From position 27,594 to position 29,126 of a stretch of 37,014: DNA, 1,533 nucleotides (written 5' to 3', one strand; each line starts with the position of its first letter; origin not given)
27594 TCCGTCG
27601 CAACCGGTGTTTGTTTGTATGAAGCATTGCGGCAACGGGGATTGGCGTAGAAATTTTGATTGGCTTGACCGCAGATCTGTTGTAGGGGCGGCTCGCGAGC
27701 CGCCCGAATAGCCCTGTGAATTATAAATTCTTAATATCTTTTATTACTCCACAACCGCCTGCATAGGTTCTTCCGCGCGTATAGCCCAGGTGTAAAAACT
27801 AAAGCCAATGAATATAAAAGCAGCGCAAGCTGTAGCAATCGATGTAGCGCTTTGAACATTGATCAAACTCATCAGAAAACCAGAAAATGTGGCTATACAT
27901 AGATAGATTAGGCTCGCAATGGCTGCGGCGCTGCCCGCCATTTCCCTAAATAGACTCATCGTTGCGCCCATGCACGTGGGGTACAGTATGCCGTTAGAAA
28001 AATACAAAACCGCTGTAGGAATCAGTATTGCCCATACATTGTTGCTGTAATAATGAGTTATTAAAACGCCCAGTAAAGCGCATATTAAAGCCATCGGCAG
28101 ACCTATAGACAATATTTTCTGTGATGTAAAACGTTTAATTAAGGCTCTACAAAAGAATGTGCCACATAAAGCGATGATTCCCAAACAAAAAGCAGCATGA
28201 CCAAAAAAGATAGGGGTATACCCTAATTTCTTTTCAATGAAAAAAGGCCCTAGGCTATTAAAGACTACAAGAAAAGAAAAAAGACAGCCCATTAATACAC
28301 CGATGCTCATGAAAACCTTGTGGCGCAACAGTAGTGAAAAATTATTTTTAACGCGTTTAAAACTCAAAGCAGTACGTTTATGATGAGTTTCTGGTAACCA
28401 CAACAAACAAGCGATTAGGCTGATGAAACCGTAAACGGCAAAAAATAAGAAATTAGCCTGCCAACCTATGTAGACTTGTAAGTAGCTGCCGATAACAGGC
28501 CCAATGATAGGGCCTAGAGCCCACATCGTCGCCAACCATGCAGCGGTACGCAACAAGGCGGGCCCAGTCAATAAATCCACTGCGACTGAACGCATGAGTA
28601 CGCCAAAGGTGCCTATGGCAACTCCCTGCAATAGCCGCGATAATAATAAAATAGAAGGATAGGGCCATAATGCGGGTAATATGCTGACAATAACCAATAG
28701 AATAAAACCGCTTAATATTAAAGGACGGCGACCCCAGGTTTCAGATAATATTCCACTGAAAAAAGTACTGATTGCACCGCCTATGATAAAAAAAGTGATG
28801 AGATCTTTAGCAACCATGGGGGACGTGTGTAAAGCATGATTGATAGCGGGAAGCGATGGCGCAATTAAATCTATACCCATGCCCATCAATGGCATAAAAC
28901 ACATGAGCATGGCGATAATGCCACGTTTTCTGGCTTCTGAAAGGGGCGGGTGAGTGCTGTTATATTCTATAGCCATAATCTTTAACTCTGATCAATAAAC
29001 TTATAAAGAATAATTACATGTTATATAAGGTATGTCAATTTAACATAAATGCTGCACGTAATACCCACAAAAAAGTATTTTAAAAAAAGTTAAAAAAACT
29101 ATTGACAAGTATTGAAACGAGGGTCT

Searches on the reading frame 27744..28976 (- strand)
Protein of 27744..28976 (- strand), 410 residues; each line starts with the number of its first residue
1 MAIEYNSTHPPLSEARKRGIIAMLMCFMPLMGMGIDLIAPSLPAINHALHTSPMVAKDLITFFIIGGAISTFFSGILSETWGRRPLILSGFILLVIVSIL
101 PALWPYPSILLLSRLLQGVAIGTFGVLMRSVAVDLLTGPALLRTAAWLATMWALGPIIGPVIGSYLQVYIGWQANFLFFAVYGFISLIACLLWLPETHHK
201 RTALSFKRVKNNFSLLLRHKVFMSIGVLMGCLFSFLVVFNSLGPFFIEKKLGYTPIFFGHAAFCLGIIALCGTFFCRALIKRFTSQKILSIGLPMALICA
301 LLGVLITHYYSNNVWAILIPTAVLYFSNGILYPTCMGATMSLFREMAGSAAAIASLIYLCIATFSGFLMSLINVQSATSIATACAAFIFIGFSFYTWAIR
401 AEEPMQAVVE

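Call 87: search_protein_families(library=pfam, proteins=[window:27744-28976:-], max_evalue=0.00001)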
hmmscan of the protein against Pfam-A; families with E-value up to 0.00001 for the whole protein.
window:27744-28976:- (410 aa): 1 family
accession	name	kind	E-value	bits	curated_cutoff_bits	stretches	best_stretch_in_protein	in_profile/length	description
PF07690.21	MFS_1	-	2.1e-42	145.7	33.4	1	30-364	7-344/347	Major Facilitator Superfamily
